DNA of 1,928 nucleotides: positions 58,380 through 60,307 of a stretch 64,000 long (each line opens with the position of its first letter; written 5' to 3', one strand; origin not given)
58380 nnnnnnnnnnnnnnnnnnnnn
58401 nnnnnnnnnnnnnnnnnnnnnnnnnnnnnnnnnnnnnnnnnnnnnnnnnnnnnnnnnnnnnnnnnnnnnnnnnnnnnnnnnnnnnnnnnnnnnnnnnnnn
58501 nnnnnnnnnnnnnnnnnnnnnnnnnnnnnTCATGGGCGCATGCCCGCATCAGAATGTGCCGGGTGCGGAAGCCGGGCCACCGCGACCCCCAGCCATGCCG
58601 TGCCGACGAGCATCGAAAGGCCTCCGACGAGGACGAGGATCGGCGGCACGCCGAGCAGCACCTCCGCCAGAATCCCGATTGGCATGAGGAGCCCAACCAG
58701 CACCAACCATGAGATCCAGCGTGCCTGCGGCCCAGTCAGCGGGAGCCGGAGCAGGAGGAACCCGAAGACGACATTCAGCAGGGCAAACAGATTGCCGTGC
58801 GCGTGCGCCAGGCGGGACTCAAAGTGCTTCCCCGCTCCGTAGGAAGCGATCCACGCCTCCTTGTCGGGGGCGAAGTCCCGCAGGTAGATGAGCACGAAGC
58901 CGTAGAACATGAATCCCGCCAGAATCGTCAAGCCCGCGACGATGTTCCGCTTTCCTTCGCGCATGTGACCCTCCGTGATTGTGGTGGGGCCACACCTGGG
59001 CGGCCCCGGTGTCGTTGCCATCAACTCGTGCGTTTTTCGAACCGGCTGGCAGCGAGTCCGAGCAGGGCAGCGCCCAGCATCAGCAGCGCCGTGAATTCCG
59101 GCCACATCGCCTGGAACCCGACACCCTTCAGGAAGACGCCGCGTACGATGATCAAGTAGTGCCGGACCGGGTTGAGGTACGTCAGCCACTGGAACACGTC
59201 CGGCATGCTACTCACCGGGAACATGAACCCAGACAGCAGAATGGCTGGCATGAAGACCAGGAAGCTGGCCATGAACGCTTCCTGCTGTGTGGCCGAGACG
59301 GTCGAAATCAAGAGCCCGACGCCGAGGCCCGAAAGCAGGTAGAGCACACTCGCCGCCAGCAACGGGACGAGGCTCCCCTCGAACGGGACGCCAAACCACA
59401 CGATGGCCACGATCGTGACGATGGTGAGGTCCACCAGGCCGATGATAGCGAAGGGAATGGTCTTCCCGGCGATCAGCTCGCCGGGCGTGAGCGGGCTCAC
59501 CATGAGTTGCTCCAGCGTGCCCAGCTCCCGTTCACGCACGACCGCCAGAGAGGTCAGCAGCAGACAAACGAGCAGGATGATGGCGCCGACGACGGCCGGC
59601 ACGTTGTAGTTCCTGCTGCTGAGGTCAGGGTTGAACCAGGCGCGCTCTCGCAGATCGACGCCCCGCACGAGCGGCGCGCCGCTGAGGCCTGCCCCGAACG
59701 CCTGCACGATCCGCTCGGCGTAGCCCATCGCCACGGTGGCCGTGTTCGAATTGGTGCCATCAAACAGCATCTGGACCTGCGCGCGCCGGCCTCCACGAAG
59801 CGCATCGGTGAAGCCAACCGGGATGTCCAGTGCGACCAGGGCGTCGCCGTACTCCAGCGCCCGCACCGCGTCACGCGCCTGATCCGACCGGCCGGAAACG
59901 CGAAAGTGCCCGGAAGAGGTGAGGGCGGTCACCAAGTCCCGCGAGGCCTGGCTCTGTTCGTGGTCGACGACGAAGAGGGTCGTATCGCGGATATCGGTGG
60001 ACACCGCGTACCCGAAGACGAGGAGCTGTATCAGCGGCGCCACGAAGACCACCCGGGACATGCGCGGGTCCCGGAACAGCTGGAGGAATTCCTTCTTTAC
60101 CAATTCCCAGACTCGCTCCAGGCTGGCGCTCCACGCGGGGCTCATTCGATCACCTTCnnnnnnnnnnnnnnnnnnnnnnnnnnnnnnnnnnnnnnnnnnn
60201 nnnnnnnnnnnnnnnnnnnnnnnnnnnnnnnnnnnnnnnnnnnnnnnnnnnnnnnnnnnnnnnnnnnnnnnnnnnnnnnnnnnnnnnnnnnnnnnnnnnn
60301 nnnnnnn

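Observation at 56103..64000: HlyD / 2x ATPase / 2x ABC-2 permease exporter with no TolC-like gene, continuing into five unusual passengers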

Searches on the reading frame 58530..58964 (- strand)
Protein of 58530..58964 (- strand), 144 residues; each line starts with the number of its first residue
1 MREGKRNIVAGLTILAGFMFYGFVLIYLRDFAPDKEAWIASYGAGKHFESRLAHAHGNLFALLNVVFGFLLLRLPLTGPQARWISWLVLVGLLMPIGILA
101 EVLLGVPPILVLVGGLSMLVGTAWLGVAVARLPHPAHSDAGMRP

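Call 6: search_protein_families(library=pfam, proteins=[window:58530-58964:-], max_evalue=0.01)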
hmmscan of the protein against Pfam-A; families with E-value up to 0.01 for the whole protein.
window:58530-58964:- (144 aa): 0 families

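Call 13: search_protein_families(library=ncbifam, proteins=[window:58530-58964:-], max_evalue=0.01)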
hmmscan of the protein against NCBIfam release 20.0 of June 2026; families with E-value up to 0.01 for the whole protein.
window:58530-58964:- (144 aa): 0 families

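Call 44: find_homologous_proteins(query=window:58530-58964:-, max_evalue=0.001)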
Query window:58530-58964:- (144 aa): 3771 proteins with E <= 0.001 among 4017 candidates; the best 120 are listed.
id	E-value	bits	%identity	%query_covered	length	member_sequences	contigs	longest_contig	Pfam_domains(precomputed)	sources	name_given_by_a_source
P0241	1.6e-87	309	100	100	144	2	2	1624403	-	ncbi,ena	ncbi:MAG: hypothetical protein R2910_05465 [Gemmatimonadales bacterium]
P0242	6.6e-79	281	95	98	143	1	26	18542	-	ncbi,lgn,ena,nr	ncbi:MAG TPA: hypothetical protein PKA66_07225 [Gemmatimonadales bacterium]|nr:hypothetical protein 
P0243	1.1e-78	280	94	99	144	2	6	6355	-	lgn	-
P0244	7.7e-73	262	86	99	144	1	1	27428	-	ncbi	-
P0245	1.2e-72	261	90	94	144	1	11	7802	-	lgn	-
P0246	3.4e-72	259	90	94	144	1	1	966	-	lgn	-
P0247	4.0e-71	256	90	94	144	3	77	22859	-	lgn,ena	-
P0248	4.3e-71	256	89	94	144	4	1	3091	-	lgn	-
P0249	5.4e-71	256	89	94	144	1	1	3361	-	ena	-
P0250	1.1e-70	255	91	92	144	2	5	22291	-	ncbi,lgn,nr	ncbi:MAG: hypothetical protein KA180_07030 [Gemmatimonadales bacterium]|nr:hypothetical protein [Gem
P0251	2.3e-70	254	84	99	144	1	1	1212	-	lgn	-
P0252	3.1e-70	253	87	96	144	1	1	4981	-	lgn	-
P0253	1.8e-68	247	87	94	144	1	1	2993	-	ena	-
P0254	1.9e-64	234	83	94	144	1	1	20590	-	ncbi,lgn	-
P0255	4.7e-62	227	78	92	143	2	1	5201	-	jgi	jgi:hypothetical protein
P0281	2.0e-54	202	68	97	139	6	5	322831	-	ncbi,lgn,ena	ncbi:MAG: hypothetical protein WBP38_04380 [Hyphomicrobium sp.]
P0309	2.2e-53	198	65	98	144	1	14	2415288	-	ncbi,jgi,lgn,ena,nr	ncbi:MAG: hypothetical protein IPF98_20610 [Gemmatimonadetes bacterium]|nr:hypothetical protein [Gem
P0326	6.0e-53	197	68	90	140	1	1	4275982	-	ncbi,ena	-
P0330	7.5e-53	197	68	92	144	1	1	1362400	-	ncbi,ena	-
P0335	1.0e-52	196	64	100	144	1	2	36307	-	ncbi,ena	-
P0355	3.6e-52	194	64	94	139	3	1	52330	-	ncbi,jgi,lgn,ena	-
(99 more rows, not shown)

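Call 45: find_encoding_contigs(protein=P0281, flank=8000, max_places=1)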
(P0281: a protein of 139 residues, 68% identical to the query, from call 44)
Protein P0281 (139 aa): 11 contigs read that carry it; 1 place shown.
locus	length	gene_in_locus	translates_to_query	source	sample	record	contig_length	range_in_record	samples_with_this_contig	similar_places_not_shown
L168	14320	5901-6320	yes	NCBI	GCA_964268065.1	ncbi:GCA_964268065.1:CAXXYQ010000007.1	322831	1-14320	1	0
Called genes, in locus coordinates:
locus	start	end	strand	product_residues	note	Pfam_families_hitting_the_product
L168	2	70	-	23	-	?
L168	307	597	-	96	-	PF00005:ABC_tran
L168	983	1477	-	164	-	PF00005:ABC_tran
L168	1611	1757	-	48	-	-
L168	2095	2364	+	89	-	-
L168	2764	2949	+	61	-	-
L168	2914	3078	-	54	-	PF00440:TetR_N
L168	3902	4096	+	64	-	PF07167:PhaC_N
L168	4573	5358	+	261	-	-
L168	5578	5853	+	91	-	-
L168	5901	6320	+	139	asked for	-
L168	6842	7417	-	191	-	PF01047:MarR, PF12802:MarR_2, PF13463:HTH_27 (weak)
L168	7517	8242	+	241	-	-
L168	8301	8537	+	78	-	PF13192:Thioredoxin_3 (weak)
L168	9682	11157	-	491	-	-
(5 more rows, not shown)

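Call 46: find_encoding_contigs(protein=P0326, flank=8000, max_places=1)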
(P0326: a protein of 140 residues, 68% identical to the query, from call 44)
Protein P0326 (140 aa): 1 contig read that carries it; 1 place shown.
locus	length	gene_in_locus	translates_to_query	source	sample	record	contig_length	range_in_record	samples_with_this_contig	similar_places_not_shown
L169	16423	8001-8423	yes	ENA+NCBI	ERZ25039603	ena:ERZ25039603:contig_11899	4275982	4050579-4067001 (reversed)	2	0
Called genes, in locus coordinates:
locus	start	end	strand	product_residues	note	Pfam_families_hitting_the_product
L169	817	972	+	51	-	-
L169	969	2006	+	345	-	PF25881:HH_YBHG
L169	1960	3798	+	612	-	PF13476:AAA_23 (faint), PF00005:ABC_tran, PF13555:AAA_29 (faint), PF00448:SRP54 (faint), PF13304:AAA_21 (faint), PF13671:AAA_33 (faint), PF00005:ABC_tran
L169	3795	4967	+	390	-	PF12679:ABC2_membrane_2, PF12698:ABC2_membrane_3, PF01061:ABC2_membrane, PF12730:ABC2_membrane_4 (weak)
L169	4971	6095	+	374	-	PF12679:ABC2_membrane_2, PF12698:ABC2_membrane_3, PF01061:ABC2_membrane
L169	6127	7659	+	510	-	PF02321:OEP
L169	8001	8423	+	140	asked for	-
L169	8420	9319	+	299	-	PF18306:LDcluster4, PF03641:Lysine_decarbox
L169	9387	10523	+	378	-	PF09982:LpxR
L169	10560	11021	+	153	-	PF01322:Cytochrom_C_2 (weak)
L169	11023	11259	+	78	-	-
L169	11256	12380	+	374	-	PF00871:Acetate_kinase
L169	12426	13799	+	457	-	PF13701:DDE_Tnp_1_4, PF01609:DDE_Tnp_1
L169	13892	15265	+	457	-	PF13701:DDE_Tnp_1_4, PF01609:DDE_Tnp_1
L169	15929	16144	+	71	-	-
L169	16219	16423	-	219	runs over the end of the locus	PF00072:Response_reg, PF00196:GerE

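Call 47: find_encoding_contigs(protein=P0309, flank=8000, max_places=1)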
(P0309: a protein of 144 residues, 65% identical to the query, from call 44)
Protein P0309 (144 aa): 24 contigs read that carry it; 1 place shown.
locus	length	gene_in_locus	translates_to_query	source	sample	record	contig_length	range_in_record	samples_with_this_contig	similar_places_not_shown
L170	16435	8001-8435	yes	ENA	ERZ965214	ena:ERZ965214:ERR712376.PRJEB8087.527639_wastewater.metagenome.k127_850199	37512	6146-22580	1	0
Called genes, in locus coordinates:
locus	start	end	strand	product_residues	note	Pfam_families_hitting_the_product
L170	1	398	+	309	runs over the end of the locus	PF00756:Esterase (faint)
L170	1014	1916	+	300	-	PF00135:COesterase (faint), PF20434:BD-FAE, PF07859:Abhydrolase_3, PF12697:Abhydrolase_6 (weak), PF00326:Peptidase_S9 (weak)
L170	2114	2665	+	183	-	-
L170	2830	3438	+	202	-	PF00440:TetR_N, PF17932:TetR_C_24 (weak), PF16925:TetR_C_13 (weak)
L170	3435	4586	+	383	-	PF25917:BSH_RND, PF25973:BSH_CzcB (weak), PF25975:CzcB_C, PF25989:YknX_C (weak)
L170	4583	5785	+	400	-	PF12704:MacB_PCD, PF02687:FtsX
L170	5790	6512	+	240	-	PF00005:ABC_tran, PF02463:SMC_N (faint), PF13304:AAA_21 (faint)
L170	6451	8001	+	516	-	PF02321:OEP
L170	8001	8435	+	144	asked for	-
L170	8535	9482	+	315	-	PF01370:Epimerase (weak)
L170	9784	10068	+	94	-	PF00144:Beta-lactamase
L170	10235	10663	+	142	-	-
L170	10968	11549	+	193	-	PF01872:RibD_C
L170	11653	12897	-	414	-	-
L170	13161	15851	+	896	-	-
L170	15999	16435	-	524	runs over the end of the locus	PF00389:2-Hacid_dh, PF02826:2-Hacid_dh_C, PF19304:PGDH_inter, PF01842:ACT (weak)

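Call 48: search_dna_similar(query=window:58530-58964:-, collection=plasmids, mode=protein, max_rows=25)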
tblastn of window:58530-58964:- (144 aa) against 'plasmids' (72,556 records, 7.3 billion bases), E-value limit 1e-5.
Records with a match: 1; places in all: 1; records where one place covers at least 80% of the query: 0.
Best place of each record, by identity: 60-80% 1.
By first word of the organism name: Natrinema 1.
By predicted mobility (MOB-suite, as given by PLSDB): non-mobilizable 1.
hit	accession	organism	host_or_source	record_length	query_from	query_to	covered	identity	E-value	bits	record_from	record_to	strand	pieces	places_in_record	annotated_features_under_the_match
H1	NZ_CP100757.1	Natrinema gelatinilyticum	marine sediment,sediment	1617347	4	101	68%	66.3%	1e-31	125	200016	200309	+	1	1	record has no annotation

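Call 52: find_encoding_contigs(protein=P0330, flank=8000, max_places=1)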
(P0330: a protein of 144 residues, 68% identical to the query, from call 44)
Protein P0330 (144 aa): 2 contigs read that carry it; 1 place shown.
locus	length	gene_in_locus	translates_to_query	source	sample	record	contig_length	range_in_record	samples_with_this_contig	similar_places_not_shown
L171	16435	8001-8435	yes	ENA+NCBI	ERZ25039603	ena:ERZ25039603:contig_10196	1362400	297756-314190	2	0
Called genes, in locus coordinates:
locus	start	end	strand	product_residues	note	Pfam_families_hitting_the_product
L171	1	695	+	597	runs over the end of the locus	PF00144:Beta-lactamase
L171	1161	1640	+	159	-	PF14534:DUF4440 (weak)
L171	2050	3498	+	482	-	PF13432:TPR_16 (faint), PF14559:TPR_19 (faint)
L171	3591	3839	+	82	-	-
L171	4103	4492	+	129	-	PF00903:Glyoxalase (weak)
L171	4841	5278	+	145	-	-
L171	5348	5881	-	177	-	-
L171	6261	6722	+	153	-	PF06983:3-dmu-9_3-mt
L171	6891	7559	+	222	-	-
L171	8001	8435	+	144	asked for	-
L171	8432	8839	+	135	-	-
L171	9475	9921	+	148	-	-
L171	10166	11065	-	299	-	-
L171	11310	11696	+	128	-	-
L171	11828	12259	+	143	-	PF07366:SnoaL, PF12680:SnoaL_2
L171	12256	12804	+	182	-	-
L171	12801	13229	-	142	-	PF07715:Plug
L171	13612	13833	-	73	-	PF21748:UPF0150 (weak)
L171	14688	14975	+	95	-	-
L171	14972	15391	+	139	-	-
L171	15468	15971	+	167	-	-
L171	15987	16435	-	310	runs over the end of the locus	PF01548:DEDD_Tnp_IS110, PF02371:Transposase_20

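Call 53: find_encoding_contigs(protein=P0355, flank=8000, max_places=1)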
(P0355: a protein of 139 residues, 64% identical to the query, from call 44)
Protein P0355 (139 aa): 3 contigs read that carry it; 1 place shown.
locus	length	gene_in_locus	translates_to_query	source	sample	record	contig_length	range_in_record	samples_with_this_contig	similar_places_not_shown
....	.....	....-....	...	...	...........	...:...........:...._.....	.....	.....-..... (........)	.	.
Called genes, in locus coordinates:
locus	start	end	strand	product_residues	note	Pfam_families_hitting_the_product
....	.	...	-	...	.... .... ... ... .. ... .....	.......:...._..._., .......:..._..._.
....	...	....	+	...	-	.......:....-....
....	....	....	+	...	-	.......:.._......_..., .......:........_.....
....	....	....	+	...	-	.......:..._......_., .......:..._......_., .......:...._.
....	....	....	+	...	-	-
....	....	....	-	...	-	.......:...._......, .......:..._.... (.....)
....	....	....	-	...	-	-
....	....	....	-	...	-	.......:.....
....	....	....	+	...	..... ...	-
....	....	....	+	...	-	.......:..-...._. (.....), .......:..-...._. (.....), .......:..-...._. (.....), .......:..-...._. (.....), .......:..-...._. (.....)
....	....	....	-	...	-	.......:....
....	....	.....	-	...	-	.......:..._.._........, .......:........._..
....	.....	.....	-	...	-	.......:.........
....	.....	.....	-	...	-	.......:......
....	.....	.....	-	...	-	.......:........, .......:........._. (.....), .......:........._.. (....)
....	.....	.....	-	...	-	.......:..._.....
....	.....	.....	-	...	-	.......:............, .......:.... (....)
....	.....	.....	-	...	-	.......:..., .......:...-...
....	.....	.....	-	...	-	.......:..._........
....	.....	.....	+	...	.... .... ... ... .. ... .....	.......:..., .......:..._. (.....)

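Call 54: find_encoding_contigs(protein=P0335, flank=8000, max_places=1)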
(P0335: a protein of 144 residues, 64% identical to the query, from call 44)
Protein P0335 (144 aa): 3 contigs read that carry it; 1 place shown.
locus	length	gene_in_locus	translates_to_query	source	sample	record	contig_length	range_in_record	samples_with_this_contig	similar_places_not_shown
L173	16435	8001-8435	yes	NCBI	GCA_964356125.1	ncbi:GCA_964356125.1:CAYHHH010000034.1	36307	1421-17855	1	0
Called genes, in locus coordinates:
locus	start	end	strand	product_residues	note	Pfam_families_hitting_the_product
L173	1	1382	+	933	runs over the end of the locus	?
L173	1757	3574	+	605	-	PF00514:Arm (faint), PF01602:Adaptin_N (faint), PF02985:HEAT (faint), PF03130:HEAT_PBS (faint), PF12717:Cnd1 (faint), PF13513:HEAT_EZ (faint), PF13646:HEAT_2, PF13646:HEAT_2, +1 more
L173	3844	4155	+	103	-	-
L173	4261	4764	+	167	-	-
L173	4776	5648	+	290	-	-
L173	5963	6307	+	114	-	PF12441:CopG_antitoxin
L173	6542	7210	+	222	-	-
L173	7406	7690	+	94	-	PF10387:DUF2442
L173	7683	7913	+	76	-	PF13711:DUF4160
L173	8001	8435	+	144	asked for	-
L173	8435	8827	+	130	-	-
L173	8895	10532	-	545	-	PF01011:PQQ, PF13570:Beta-prop_ACSF4 (faint), PF13360:PQQ_2, PF01011:PQQ, PF13360:PQQ_2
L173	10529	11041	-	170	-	PF00034:Cytochrom_C (faint)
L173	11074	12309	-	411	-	PF04893:Yip1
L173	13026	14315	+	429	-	PF00266:Aminotran_5, PF00155:Aminotran_1_2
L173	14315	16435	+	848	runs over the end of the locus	PF00930:DPPIV_N (faint), PF26550:Tricorn_2nd, PF26549:Tricorn_N, PF07676:PD40 (weak), PF26549:Tricorn_N (weak)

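Call 58: search_protein_families(library=pfam, alignment_id=A3, max_evalue=5)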
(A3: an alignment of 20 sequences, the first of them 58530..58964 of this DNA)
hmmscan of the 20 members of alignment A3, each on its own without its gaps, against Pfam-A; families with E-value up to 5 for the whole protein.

A. member 1, window:58530-58964:- (144 aa): 0 families

B. families by the number of members that match (of 20 scanned): 4 families
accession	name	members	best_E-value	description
PF04893.22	Yip1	1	0.13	Yip1 domain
PF04241.20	DUF423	1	0.26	Protein of unknown function (DUF423)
PF19744.4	DUF6232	1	1.5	Family of unknown function (DUF6232)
PF24363.1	DUF7519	1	1.8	Family of unknown function (DUF7519)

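Call 60: search_solved_structures(query=A3, max_evalue=10)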
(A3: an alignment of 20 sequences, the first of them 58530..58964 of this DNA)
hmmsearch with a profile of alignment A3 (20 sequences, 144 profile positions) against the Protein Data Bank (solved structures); distinct sequences matched with E-value up to 10: 0.

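Call 70: search_protein_families(library=pfam, proteins=[L169:9387-10523:+, L169:8420-9319:+], max_evalue=0.001)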
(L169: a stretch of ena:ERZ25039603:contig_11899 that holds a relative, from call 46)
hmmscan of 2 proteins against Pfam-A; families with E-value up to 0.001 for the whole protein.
L169:9387-10523:+ (378 aa): 1 family
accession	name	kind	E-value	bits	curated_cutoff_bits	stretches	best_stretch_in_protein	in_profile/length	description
PF09982.15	LpxR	-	4.2e-86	289.2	26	1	14-378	11-323/323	Outer membrane protein LpxR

L169:8420-9319:+ (299 aa): 2 families
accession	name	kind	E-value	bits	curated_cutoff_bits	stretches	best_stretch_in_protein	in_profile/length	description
PF03641.19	Lysine_decarbox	-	2e-33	115.8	27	1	156-284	1-129/131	Possible lysine decarboxylase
PF18306.6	LDcluster4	-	2.5e-09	37.4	26.3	1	142-226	30-111/151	SLOG cluster4 family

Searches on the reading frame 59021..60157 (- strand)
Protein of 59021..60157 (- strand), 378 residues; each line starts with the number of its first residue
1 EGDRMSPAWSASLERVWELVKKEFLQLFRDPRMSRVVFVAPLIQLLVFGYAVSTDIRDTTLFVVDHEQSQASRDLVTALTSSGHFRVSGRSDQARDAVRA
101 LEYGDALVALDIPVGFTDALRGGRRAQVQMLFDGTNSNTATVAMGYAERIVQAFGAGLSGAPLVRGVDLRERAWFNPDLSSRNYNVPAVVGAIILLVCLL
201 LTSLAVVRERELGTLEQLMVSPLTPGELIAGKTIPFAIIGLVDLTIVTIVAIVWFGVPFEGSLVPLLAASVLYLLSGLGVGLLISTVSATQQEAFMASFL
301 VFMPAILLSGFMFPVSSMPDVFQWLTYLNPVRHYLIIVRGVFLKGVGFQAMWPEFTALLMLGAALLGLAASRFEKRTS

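Call 6: search_protein_families(library=pfam, proteins=[window:59021-60157:-], max_evalue=0.01)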
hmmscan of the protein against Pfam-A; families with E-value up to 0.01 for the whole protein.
window:59021-60157:- (378 aa): 5 families
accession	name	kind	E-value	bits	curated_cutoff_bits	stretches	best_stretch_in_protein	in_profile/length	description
PF12698.13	ABC2_membrane_3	-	2.3e-48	165.5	31.6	1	37-370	7-346/347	ABC-2 family transporter protein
PF01061.29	ABC2_membrane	-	2.8e-35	122.2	26.9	2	147-342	22-210/211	ABC-2 type transporter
PF12679.13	ABC2_membrane_2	-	2.5e-20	73.3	27.2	1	17-376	1-281/283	ABC-2 family transporter protein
PF12730.13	ABC2_membrane_4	-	5.7e-06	26.9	27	1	191-301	57-171/179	ABC-2 family transporter protein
PF03379.19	CcmB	-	0.0033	17.3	24.9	1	186-295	48-158/215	CcmB protein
